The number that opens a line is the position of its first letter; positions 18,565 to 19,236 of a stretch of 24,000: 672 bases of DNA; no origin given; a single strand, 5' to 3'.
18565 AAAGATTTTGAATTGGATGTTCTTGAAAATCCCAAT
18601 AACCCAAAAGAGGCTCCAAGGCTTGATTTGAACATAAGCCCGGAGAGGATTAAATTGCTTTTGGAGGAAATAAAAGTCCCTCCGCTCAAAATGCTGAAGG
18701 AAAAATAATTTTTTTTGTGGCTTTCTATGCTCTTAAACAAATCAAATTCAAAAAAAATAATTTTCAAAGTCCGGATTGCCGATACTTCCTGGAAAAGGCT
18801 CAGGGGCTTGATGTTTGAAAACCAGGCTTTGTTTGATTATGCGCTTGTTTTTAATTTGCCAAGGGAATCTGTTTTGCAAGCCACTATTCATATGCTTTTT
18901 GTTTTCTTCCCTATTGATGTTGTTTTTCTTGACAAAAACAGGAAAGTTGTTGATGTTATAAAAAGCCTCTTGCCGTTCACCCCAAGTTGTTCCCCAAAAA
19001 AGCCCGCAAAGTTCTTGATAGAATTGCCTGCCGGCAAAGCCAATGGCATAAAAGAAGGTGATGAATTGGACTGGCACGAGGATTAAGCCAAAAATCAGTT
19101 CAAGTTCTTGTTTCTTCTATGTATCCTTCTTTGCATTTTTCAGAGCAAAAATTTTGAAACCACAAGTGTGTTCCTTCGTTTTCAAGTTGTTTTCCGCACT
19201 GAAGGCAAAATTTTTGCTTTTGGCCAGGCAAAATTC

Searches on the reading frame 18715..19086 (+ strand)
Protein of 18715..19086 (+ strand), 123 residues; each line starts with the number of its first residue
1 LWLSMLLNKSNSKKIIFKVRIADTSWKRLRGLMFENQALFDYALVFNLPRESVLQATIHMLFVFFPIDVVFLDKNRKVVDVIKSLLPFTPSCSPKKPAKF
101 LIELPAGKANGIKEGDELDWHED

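Call 11: search_protein_families(library=pfam, proteins=[window:18715-19086:+], max_evalue=0.01)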
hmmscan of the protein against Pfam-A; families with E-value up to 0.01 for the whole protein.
window:18715-19086:+ (123 aa): 1 family
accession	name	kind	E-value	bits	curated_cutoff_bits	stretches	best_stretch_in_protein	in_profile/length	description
PF02643.20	DUF192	-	1e-19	70.9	27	1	17-120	1-96/96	Uncharacterized ACR, COG1430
